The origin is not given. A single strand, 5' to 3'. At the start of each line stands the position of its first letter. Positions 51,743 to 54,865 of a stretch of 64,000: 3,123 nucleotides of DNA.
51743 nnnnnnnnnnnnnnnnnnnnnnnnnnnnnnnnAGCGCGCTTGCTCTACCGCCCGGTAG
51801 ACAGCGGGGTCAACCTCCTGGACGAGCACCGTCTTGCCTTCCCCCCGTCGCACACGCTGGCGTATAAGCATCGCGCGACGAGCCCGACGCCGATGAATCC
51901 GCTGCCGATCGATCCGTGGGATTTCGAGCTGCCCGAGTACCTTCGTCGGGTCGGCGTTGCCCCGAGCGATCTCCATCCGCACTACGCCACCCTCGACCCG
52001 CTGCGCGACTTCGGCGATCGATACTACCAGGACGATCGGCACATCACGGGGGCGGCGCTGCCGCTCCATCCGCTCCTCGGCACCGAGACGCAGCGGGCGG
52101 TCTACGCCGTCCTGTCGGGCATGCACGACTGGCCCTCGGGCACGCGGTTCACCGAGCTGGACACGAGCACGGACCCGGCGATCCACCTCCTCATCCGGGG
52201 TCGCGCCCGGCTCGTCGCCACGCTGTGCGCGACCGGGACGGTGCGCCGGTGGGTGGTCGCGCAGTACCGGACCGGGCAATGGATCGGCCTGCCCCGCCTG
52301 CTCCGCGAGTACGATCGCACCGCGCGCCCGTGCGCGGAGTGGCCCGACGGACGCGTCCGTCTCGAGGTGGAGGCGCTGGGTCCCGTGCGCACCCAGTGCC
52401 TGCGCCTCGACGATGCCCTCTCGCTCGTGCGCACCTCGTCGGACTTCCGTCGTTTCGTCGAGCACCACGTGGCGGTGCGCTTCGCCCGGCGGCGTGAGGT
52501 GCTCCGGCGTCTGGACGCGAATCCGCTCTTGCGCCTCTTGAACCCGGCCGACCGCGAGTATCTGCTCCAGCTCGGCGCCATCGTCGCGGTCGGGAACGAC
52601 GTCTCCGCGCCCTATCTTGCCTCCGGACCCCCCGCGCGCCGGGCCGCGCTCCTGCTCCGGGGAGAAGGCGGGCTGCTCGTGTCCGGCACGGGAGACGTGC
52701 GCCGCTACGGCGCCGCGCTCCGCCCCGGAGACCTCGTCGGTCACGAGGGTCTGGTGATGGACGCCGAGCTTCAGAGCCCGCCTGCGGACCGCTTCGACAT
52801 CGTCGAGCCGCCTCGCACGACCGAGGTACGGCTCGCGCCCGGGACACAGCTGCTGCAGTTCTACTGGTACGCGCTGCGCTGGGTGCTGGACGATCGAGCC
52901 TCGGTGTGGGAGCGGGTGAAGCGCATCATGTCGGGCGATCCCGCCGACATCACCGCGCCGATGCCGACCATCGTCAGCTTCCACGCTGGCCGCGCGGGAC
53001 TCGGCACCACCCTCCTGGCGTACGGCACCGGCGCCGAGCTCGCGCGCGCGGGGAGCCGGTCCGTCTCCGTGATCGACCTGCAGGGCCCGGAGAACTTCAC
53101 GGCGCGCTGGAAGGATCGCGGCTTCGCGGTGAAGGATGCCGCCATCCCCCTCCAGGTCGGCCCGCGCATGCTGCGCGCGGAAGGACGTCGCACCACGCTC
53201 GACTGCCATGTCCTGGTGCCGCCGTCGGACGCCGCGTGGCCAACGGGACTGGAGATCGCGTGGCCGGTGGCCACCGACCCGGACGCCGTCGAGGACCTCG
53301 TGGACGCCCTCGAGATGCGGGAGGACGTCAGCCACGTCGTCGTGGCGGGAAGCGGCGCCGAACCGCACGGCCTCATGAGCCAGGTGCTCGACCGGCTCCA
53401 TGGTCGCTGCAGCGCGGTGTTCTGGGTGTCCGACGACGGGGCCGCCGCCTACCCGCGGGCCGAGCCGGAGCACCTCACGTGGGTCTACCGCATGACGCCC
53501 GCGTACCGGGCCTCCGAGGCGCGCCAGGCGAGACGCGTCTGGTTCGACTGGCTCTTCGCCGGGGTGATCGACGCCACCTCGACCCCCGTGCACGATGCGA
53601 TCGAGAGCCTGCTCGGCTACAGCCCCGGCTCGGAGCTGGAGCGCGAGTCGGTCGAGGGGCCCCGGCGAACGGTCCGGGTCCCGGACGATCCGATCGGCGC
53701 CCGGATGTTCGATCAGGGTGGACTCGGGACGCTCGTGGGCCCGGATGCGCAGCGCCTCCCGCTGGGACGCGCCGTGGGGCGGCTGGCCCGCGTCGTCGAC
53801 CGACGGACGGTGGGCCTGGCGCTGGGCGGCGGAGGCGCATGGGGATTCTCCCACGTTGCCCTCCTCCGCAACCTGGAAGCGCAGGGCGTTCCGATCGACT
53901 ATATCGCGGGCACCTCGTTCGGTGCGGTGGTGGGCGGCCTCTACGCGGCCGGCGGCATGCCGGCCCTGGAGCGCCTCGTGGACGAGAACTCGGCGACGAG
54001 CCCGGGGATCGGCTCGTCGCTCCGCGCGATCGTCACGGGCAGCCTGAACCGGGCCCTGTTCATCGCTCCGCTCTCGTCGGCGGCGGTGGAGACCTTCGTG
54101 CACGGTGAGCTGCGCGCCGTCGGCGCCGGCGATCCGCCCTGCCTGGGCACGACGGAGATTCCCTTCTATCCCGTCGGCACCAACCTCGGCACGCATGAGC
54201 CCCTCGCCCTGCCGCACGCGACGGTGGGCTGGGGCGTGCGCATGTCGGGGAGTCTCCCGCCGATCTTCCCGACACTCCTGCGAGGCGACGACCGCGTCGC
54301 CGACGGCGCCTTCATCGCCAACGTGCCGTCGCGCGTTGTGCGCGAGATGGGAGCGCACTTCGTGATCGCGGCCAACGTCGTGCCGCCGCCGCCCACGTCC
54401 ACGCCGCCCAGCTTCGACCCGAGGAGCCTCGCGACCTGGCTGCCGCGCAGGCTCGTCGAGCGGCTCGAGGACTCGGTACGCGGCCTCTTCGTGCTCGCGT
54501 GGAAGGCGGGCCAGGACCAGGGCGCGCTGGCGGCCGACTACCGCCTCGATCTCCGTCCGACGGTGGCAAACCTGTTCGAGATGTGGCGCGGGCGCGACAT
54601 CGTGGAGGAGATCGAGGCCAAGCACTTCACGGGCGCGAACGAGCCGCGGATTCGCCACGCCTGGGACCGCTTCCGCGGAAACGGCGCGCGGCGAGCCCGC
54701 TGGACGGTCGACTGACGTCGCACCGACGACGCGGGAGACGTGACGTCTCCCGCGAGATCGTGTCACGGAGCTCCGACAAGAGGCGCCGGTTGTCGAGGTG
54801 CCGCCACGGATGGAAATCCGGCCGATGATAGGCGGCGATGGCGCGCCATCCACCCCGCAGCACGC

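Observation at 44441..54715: Possible local cyclic-nucleotide circuit: an adenylyl/guanylyl cyclase-AAA-TPR protein within 4 kb of a cNMP-binding patatin phospholipase and a lipid-metabolism operon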

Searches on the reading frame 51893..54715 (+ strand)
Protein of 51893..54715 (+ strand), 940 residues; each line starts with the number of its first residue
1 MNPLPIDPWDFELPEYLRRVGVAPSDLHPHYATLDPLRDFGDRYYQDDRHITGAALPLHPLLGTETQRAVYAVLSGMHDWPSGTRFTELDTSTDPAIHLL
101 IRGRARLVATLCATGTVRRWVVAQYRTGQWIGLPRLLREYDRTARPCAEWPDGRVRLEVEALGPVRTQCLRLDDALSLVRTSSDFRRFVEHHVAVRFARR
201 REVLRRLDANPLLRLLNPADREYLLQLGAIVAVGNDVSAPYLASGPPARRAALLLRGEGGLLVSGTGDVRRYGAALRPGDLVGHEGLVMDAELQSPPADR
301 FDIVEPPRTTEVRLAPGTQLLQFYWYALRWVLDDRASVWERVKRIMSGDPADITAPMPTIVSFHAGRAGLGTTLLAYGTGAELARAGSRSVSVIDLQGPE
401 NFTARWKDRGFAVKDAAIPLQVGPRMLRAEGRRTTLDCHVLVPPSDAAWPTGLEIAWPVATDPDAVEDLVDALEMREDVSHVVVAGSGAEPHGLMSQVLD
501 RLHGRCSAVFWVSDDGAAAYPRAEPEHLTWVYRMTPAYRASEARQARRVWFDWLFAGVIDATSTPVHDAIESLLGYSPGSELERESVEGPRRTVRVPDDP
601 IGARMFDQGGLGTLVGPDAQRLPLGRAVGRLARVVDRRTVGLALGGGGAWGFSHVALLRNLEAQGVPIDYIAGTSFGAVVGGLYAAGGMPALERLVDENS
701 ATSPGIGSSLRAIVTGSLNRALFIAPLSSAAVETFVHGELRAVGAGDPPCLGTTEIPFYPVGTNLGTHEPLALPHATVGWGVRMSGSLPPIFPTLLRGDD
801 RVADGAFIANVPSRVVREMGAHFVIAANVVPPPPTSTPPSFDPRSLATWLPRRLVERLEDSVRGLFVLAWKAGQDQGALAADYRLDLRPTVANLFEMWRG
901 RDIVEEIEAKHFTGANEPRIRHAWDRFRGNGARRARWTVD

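Call 7: search_protein_families(library=pfam, proteins=[window:51893-54715:+], max_evalue=0.01)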
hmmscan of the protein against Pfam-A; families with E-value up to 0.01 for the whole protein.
window:51893-54715:+ (940 aa): 1 family
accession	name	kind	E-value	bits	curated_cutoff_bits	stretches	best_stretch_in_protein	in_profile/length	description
PF01734.28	Patatin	-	4.6e-15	56.8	27.7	1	642-813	1-187/191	Patatin-like phospholipase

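Call 9: search_protein_families(library=ncbifam, proteins=[window:51893-54715:+], max_evalue=0.01)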
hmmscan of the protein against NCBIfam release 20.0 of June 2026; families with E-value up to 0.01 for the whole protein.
window:51893-54715:+ (940 aa): 2 families
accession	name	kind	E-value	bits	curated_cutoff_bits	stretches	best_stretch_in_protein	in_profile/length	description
NF007623.0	PRK10279.1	equivalog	1.6e-17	63.7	272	2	637-697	3-63/301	patatin-like phospholipase RssA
NF043045.1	T4SS_VpdC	equivalog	0.0053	14.8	1000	0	644-681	310-347/880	Dot/Icm T4SS effector VpdC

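Call 11: find_homologous_proteins(query=window:51893-54712:+, max_evalue=0.00001)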
Query window:51893-54712:+ (940 aa): 28 proteins with E <= 0.00001 among 8000 candidates.
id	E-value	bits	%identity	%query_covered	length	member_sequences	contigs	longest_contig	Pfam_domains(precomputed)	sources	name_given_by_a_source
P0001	0.0e+0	2147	100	100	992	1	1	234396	PF01734.28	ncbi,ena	-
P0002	0.0e+0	1766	84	100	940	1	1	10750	PF01734.28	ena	-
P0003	0.0e+0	1649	79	99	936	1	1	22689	PF01734.28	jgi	jgi:predicted acylesterase/phospholipase RssA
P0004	0.0e+0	1516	74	99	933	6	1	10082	PF01734.28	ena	-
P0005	0.0e+0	1491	72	100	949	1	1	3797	PF01734.28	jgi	jgi:predicted acylesterase/phospholipase RssA/CRP-like cAMP-binding protein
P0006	0.0e+0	1371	69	99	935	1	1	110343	PF01734.28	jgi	jgi:predicted acylesterase/phospholipase RssA/CRP-like cAMP-binding protein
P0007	0.0e+0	1369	68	99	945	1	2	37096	PF00027.36,PF01734.28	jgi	jgi:predicted acylesterase/phospholipase RssA/CRP-like cAMP-binding protein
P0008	0.0e+0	1341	67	99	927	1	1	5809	PF01734.28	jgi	-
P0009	0.0e+0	1341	65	99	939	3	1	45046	PF01734.28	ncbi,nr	ncbi:MAG TPA: patatin-like phospholipase family protein [Candidatus Binatia bacterium]|nr:patatin-li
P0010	0.0e+0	1339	67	99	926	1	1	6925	PF00027.36,PF01734.28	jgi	jgi:predicted acylesterase/phospholipase RssA/CRP-like cAMP-binding protein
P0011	0.0e+0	1325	67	98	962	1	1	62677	PF01734.28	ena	-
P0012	0.0e+0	1316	67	99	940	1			PF00027.36,PF01734.28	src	-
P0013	0.0e+0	1309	65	99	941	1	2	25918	PF01734.28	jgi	jgi:predicted acylesterase/phospholipase RssA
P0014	0.0e+0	1298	66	99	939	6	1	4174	PF01734.28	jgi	-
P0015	0.0e+0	1281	65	99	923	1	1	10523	PF01734.28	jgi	jgi:predicted acylesterase/phospholipase RssA/CRP-like cAMP-binding protein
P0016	0.0e+0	1264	70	89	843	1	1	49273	PF01734.28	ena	-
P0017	0.0e+0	1199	69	86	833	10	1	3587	PF01734.28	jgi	jgi:predicted acylesterase/phospholipase RssA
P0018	0.0e+0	1167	61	98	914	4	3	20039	PF00027.36,PF01734.28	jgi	jgi:predicted acylesterase/phospholipase RssA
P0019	0.0e+0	1153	60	99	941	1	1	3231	PF01734.28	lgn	-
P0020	0.0e+0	1090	59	98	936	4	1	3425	PF01734.28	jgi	jgi:predicted acylesterase/phospholipase RssA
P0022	7.3e-180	618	59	56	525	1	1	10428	PF00027.36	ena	-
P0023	5.7e-136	473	37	99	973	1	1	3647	PF00027.36,PF01734.28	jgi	jgi:predicted acylesterase/phospholipase RssA/CRP-like cAMP-binding protein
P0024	5.9e-16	76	29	19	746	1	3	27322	PF01734.28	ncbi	-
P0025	3.7e-11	60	32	21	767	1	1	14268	PF01734.28,PF01103.30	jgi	jgi:NTE family protein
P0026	8.7e-11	59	28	22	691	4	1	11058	PF24179.2,PF00027.36,PF01734.28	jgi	jgi:NTE family protein/lysophospholipid hydrolase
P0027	1.1e-10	58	31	21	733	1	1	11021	PF01734.28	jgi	jgi:NTE family protein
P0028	2.9e-9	54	33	21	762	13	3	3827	PF01734.28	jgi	jgi:NTE family protein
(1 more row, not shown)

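Call 13: search_protein_families(library=pfam, alignment_id=A1, max_evalue=1)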
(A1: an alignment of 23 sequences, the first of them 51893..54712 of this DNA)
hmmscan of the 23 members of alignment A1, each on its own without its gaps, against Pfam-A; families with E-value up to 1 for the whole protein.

A. member 1, window:51893-54712:+ (940 aa): 2 families
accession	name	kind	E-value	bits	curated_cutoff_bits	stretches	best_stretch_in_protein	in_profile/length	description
PF01734.28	Patatin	-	4.6e-15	56.8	27.7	1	642-813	1-187/191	Patatin-like phospholipase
PF02875.26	Mur_ligase_C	-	0.07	14.4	28.4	1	459-517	18-80/127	Mur ligase, glutamate ligase domain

B. families by the number of members that match (of 23 scanned): 10 families
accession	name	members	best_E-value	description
PF01734.28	Patatin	21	2.6e-18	Patatin-like phospholipase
PF00027.35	cNMP_binding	18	1.7e-08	Cyclic nucleotide-binding domain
PF02875.26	Mur_ligase_C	4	0.0014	Mur ligase, glutamate ligase domain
PF23186.1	DUF7059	2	0.071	Domain of unknown function (DUF7059)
PF01656.29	CbiA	1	0.094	CobQ/CobB/MinD/ParA nucleotide binding domain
PF02311.25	AraC_binding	1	0.12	AraC-like ligand binding domain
PF13614.12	AAA_31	1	0.12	AAA domain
PF03130.22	HEAT_PBS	1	0.13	PBS lyase HEAT-like repeat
PF18171.6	LSDAT_prok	1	0.15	SLOG in TRPM, prokaryote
PF00781.29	DAGK_cat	1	0.24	Diacylglycerol kinase catalytic domain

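Call 14: search_solved_structures(query=A1, max_evalue=10)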
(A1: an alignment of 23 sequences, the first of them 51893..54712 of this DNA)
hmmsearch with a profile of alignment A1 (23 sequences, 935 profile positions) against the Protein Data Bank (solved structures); distinct sequences matched with E-value up to 10: 8.
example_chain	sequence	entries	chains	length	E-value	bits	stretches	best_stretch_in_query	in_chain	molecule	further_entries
5fqu_A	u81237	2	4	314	1.8e-24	89.1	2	638-690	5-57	PATATIN-LIKE PROTEIN, PLPD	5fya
4akf_A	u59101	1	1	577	0.00042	21.7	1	634-696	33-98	VIPD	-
4kyi_A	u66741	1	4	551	0.00044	21.6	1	633-696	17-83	VipD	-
9iom_A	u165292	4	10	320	0.015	16.6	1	639-687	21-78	cUMP-AMP-activated phospholipase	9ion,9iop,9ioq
4qmk_A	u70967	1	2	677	0.11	13.8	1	628-694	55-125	Type III secretion system effector protein ExoU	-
7aqw_l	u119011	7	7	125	0.14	13.3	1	806-873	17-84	NADH dehydrogenase [ubiquinone] 1 beta subcomplex subunit 8, mitochondrial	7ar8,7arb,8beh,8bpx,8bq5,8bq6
2gw1_A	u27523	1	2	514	0.38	11.9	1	159-211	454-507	Mitochondrial precursor proteins import receptor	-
6l7i_A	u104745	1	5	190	0.55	11.4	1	349-404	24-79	TcdA1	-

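Call 15: search_protein_families(library=pfam, proteins=[P0002, P0007, P0010, P0012, P0018, P0022, P0023, P0009, P0026], max_evalue=1)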
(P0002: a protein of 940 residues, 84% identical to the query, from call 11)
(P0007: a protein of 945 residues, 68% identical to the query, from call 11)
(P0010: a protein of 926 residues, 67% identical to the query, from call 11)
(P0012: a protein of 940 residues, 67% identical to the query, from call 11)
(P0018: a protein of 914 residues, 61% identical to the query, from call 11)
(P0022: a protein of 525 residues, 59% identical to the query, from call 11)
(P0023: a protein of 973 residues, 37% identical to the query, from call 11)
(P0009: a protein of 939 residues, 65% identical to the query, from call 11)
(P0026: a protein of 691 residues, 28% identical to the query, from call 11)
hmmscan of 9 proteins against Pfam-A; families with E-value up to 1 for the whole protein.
P0002 (940 aa): 3 families
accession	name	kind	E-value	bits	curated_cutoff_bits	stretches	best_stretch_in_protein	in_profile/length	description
PF01734.28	Patatin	-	8.9e-14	52.6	27.7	1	640-813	1-187/191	Patatin-like phospholipase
PF00027.35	cNMP_binding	-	0.042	14.2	27.5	0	250-292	19-62/89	Cyclic nucleotide-binding domain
PF02875.26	Mur_ligase_C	-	0.17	13.2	28.4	1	453-515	13-80/127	Mur ligase, glutamate ligase domain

P0007 (945 aa): 2 families
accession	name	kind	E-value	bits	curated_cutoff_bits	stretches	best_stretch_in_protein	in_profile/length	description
PF01734.28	Patatin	-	2e-15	58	27.7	1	636-809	1-187/191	Patatin-like phospholipase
PF00027.35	cNMP_binding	-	8e-07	29.4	27.5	2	237-299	13-70/89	Cyclic nucleotide-binding domain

P0010 (926 aa): 2 families
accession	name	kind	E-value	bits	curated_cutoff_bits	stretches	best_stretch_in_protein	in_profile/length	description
PF01734.28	Patatin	-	2e-14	54.7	27.7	1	636-809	1-187/191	Patatin-like phospholipase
PF00027.35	cNMP_binding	-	9.3e-08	32.4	27.5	2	76-140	2-62/89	Cyclic nucleotide-binding domain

P0012 (940 aa): 3 families
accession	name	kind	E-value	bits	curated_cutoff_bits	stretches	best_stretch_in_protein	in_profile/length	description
PF01734.28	Patatin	-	1.6e-16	61.5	27.7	1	638-811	1-187/191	Patatin-like phospholipase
PF00027.35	cNMP_binding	-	3e-07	30.7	27.5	2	79-145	2-64/89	Cyclic nucleotide-binding domain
PF02875.26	Mur_ligase_C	-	0.049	14.9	28.4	1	450-516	12-82/127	Mur ligase, glutamate ligase domain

P0018 (914 aa): 5 families
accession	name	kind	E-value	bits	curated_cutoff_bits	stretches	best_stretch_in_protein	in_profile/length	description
PF01734.28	Patatin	-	5.3e-16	59.8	27.7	1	625-794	1-187/191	Patatin-like phospholipase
PF00027.35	cNMP_binding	-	1.5e-05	25.3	27.5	2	76-135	14-66/89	Cyclic nucleotide-binding domain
PF23186.1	DUF7059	-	0.071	13.7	27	1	549-581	5-35/85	Domain of unknown function (DUF7059)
PF03130.22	HEAT_PBS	-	0.13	13.4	20.9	0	68-88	5-23/27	PBS lyase HEAT-like repeat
PF00781.29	DAGK_cat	-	0.24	11.4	23.6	1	453-487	44-77/125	Diacylglycerol kinase catalytic domain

P0022 (525 aa): 3 families
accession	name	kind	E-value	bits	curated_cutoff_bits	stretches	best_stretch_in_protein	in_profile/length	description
PF00027.35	cNMP_binding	-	2.4e-07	31.1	27.5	2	75-136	2-59/89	Cyclic nucleotide-binding domain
PF13614.12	AAA_31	-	0.12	12.7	27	1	351-400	2-50/177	AAA domain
PF18171.6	LSDAT_prok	-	0.15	11.8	25.4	1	454-493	133-170/195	SLOG in TRPM, prokaryote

P0023 (973 aa): 3 families
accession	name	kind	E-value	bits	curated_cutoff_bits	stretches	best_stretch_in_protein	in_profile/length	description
PF01734.28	Patatin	-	2.6e-18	67.3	27.7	1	667-868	1-190/191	Patatin-like phospholipase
PF00027.35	cNMP_binding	-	1.7e-08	34.7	27.5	2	259-312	11-65/89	Cyclic nucleotide-binding domain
PF01656.29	CbiA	-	0.094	13.1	25.4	1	377-430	2-51/125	CobQ/CobB/MinD/ParA nucleotide binding domain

P0009 (939 aa): 2 families
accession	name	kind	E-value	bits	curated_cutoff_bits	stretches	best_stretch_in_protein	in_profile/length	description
PF01734.28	Patatin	-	1e-14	55.6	27.7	1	645-819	1-187/191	Patatin-like phospholipase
PF00027.35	cNMP_binding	-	0.0021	18.4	27.5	0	81-137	7-59/89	Cyclic nucleotide-binding domain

P0026 (691 aa): 3 families
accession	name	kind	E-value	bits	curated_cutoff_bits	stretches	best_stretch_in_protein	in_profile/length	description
PF24179.1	NTE_Ploop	-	2.3e-25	90.1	27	1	229-397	2-166/223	Neuropathy Target Esterase family P-loop like domain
PF00027.35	cNMP_binding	-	4.8e-25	87.8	27.5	2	116-200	4-88/89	Cyclic nucleotide-binding domain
PF01734.28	Patatin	-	4.3e-22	79.7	27.7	2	409-470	1-63/191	Patatin-like phospholipase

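Call 20: find_encoding_contigs(protein=P0006, flank=10000, max_places=2)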
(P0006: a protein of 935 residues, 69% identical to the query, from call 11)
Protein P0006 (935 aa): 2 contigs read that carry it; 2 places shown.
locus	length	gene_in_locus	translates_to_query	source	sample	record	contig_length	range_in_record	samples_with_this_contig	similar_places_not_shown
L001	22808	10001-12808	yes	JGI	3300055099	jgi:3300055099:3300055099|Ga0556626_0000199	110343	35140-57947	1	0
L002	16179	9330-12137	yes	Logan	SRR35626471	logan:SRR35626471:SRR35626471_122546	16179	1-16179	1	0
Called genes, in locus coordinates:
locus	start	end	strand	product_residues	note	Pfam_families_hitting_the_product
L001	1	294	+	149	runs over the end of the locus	PF13577:SnoaL_4, PF02136:NTF2 (weak), PF12680:SnoaL_2, PF13474:SnoaL_3 (weak), PF14534:DUF4440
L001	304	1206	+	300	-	PF08450:SGL, PF01436:NHL (faint), PF24684:Vgb_lyase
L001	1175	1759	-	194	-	PF04264:YceI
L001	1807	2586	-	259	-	PF13489:Methyltransf_23, PF01728:FtsJ (weak), PF05175:MTS (weak), PF07021:MetW (weak), PF13847:Methyltransf_31, PF08241:Methyltransf_11, PF08242:Methyltransf_12, PF13649:Methyltransf_25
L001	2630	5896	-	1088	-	PF12773:DZR (weak), PF13240:Zn_Ribbon_1 (faint), PF00211:Guanylate_cyc, PF13191:AAA_16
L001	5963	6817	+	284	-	PF01209:Ubie_methyltran, PF13847:Methyltransf_31 (weak), PF08241:Methyltransf_11, PF08242:Methyltransf_12, PF13649:Methyltransf_25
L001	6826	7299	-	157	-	-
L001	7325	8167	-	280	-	PF00106:adh_short, PF13561:adh_short_C2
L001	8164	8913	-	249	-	PF01553:Acyltransferase (weak), PF03982:DAGAT (weak)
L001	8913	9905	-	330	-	PF00108:Thiolase_N (faint), PF08545:ACP_syn_III, PF08541:ACP_syn_III_C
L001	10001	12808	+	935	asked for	PF01734:Patatin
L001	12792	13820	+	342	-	PF14249:Tocopherol_cycl (faint)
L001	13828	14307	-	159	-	PF00582:Usp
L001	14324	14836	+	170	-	PF13442:Cytochrome_CBB3 (weak)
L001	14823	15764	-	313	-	PF00582:Usp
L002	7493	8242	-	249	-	PF01553:Acyltransferase (weak), PF03982:DAGAT (weak)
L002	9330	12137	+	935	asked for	PF01734:Patatin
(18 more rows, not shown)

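Call 21: find_encoding_contigs(protein=P0011, flank=10000, max_places=2)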
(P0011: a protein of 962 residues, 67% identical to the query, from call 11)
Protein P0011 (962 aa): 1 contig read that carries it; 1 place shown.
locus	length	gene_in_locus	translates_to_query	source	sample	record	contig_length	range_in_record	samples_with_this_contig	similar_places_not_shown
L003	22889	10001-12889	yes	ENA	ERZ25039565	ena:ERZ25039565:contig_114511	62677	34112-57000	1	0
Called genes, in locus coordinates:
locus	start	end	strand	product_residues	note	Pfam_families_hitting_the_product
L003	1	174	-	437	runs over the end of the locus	PF00012:HSP70 (faint)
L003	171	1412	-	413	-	-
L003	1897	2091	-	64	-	-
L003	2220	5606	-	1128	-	PF12773:DZR, PF13240:Zn_Ribbon_1 (faint), PF24463:DUF7577 (faint), PF00211:Guanylate_cyc, PF13191:AAA_16, PF13401:AAA_22 (faint)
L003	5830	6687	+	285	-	PF03966:Trm112p (weak), PF01209:Ubie_methyltran, PF13847:Methyltransf_31 (weak), PF08241:Methyltransf_11, PF08242:Methyltransf_12, PF13649:Methyltransf_25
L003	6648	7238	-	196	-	PF02627:CMD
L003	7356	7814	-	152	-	PF13561:adh_short_C2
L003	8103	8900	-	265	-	-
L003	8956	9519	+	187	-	-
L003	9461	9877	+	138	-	-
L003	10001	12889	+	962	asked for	PF01734:Patatin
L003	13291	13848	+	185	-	-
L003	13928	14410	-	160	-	PF00383:dCMP_cyt_deam_1, PF14437:MafB19-deam, PF14439:Bd3614-deam (weak)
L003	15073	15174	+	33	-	-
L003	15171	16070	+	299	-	PF08240:ADH_N (weak), PF00107:ADH_zinc_N, PF13602:ADH_zinc_N_2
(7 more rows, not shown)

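Call 22: find_encoding_contigs(protein=P0009, flank=10000, max_places=2)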
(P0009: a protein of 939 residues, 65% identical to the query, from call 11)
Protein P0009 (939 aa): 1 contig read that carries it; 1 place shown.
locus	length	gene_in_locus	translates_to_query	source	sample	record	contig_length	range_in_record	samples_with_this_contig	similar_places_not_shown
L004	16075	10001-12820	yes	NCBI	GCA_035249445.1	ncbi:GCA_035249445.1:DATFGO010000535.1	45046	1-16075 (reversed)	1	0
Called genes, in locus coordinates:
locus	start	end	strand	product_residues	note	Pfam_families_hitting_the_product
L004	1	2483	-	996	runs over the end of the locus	PF00690:Cation_ATPase_N, PF00122:E1-E2_ATPase, PF00702:Hydrolase, PF13246:Cation_ATPase, PF12710:HAD (weak), PF00689:Cation_ATPase_C, PF13442:Cytochrome_CBB3 (faint)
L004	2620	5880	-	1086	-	PF12773:DZR, PF13240:Zn_Ribbon_1 (weak), PF13248:Zn_ribbon_3 (faint), PF00211:Guanylate_cyc, PF13191:AAA_16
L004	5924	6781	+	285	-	PF01209:Ubie_methyltran, PF13847:Methyltransf_31, PF08241:Methyltransf_11, PF08242:Methyltransf_12, PF13649:Methyltransf_25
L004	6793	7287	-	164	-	PF02627:CMD (weak)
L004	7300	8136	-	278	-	PF00106:adh_short, PF13561:adh_short_C2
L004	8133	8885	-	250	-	PF01553:Acyltransferase (faint)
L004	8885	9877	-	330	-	PF08545:ACP_syn_III, PF08541:ACP_syn_III_C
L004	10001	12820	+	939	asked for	PF01734:Patatin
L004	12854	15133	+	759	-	PF02190:LON_substr_bdg, PF00004:AAA, PF07728:AAA_5, PF22667:Lon_lid, PF05362:Lon_C, PF13541:ChlI (weak)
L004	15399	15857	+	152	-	PF10604:Polyketide_cyc2 (weak), PF08327:AHSA1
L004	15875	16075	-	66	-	?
